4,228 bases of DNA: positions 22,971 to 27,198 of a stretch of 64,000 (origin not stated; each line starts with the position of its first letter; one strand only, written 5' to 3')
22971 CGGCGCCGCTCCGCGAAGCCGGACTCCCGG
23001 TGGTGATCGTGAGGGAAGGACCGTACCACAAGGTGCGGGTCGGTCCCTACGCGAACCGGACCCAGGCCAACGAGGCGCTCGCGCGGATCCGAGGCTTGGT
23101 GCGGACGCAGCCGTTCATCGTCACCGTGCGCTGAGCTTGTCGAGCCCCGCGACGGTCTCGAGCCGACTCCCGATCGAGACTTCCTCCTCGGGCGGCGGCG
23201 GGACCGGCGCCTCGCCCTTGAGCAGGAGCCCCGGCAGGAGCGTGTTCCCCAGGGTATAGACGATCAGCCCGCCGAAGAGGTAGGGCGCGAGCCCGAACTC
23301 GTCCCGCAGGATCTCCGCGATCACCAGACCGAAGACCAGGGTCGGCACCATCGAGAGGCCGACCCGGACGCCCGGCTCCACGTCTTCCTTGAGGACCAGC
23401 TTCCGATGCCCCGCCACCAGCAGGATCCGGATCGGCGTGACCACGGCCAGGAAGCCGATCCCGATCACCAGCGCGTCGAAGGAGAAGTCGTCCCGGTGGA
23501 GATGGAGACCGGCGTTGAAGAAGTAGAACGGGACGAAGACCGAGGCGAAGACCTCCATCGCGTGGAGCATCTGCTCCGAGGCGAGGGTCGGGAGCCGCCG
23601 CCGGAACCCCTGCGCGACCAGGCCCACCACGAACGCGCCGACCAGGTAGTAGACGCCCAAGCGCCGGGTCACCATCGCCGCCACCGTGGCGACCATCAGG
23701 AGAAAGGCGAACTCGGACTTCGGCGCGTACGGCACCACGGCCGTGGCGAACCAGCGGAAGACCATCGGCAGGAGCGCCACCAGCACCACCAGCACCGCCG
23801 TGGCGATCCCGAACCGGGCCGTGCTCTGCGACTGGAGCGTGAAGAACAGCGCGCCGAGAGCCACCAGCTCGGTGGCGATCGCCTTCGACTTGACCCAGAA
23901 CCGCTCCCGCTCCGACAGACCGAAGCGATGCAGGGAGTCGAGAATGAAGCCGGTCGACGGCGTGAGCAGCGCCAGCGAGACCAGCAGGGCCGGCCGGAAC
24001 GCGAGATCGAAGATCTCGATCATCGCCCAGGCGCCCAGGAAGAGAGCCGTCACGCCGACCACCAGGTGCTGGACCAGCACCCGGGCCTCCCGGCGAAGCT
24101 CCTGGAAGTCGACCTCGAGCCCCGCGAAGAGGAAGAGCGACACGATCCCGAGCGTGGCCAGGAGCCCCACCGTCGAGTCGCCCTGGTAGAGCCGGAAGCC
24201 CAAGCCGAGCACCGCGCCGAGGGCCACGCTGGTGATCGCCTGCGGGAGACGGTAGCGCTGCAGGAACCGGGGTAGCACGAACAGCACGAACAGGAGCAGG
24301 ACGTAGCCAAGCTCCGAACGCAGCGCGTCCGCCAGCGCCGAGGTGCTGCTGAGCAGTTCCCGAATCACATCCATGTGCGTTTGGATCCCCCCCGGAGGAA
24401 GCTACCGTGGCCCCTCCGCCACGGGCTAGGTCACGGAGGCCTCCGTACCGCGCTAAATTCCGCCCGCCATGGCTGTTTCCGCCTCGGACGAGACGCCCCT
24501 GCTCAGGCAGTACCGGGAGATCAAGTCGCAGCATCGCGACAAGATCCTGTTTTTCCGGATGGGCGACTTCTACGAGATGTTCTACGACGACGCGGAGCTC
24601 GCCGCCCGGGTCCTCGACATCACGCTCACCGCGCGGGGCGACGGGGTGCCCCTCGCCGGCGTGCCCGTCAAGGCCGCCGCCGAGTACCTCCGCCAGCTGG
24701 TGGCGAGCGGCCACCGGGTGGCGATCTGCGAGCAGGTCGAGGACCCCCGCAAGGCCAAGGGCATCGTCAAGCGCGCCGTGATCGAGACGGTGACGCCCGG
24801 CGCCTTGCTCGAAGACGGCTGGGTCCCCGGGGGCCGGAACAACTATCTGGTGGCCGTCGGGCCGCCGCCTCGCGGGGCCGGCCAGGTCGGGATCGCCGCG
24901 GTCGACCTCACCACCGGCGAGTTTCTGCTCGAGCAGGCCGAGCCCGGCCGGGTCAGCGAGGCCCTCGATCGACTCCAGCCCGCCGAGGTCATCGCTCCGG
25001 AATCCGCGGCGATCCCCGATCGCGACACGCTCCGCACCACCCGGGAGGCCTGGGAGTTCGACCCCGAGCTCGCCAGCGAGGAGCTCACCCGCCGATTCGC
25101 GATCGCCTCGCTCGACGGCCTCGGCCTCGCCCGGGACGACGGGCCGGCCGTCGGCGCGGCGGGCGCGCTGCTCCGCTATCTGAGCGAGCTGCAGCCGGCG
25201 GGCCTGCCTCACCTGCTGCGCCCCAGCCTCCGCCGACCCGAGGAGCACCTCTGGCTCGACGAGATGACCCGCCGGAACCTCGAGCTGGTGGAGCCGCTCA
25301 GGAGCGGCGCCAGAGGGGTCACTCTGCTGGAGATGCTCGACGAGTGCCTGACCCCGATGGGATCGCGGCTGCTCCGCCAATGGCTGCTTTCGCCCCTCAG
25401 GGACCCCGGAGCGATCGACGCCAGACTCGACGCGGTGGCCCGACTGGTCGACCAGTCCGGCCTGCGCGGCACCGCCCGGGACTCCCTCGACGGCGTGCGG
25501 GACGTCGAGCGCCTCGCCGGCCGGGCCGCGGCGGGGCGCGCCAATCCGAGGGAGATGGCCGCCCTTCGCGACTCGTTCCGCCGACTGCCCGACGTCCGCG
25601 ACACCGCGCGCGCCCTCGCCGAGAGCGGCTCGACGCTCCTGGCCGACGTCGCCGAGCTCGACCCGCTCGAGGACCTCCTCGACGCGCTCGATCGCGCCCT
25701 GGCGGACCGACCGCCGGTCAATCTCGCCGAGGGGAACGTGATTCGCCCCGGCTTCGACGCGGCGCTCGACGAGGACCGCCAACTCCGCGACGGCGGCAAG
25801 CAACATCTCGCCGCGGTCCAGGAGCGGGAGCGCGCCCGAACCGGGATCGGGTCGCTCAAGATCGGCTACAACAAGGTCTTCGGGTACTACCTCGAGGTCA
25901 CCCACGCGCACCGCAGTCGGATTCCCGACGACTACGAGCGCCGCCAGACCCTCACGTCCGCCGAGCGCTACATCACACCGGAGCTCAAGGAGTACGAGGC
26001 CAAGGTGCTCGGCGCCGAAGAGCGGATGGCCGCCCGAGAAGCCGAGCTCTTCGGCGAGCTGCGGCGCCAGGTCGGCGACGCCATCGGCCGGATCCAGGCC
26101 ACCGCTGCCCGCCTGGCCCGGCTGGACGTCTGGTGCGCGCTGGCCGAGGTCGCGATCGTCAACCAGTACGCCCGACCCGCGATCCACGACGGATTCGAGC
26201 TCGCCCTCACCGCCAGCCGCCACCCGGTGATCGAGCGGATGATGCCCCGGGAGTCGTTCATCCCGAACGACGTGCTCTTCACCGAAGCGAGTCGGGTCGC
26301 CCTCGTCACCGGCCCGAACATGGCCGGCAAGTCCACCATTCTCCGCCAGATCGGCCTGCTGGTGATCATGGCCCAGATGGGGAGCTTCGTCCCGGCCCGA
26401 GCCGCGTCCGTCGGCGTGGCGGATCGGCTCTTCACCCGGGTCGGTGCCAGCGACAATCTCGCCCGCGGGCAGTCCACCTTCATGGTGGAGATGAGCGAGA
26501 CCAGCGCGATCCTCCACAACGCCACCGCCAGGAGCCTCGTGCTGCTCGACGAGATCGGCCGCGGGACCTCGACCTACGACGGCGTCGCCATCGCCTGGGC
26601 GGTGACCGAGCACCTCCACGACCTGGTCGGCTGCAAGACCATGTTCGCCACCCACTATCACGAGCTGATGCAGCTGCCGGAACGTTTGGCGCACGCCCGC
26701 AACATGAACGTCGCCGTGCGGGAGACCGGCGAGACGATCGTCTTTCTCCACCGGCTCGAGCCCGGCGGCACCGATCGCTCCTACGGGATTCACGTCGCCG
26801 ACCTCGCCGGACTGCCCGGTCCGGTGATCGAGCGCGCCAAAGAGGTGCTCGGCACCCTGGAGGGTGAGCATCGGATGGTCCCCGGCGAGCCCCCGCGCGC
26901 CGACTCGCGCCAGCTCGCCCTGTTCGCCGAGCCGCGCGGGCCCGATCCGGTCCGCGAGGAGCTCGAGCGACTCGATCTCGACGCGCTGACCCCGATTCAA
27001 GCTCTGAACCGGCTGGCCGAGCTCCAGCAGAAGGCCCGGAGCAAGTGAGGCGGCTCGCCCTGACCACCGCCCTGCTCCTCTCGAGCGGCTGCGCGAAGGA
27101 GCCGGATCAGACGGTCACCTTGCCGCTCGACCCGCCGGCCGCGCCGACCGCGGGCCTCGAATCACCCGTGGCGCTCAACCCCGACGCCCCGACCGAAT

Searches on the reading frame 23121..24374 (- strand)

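Call 70: search_protein_families(library=pfam, proteins=[window:23121-24374:-], max_evalue=0.00001)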
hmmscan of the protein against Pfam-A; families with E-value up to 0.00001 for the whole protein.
window:23121-24374:- (417 aa): 1 family
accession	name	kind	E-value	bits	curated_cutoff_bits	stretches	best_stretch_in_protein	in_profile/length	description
PF00999.27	Na_H_Exchanger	-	1.9e-22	80.1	26.2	1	30-385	3-369/375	Sodium/hydrogen exchanger, transmembrane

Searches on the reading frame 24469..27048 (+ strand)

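Call 70: search_protein_families(library=pfam, proteins=[window:24469-27048:+], max_evalue=0.00001)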
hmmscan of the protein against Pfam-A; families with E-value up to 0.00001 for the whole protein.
window:24469-27048:+ (859 aa): 5 families
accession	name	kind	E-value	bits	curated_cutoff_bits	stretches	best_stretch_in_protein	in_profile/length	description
PF00488.27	MutS_V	-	9.2e-84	280.5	30.2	1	612-798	2-188/188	MutS domain V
PF05192.23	MutS_III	-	2.7e-48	165.3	34.1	1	267-559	2-194/194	MutS domain III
PF01624.25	MutS_I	-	3.8e-40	137.1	20.6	1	9-116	1-112/113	MutS domain I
PF05190.23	MutS_IV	-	4.4e-29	101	22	1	428-519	1-92/92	MutS family domain IV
PF05188.22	MutS_II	-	3.4e-20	73.2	25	1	125-249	1-132/133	MutS domain II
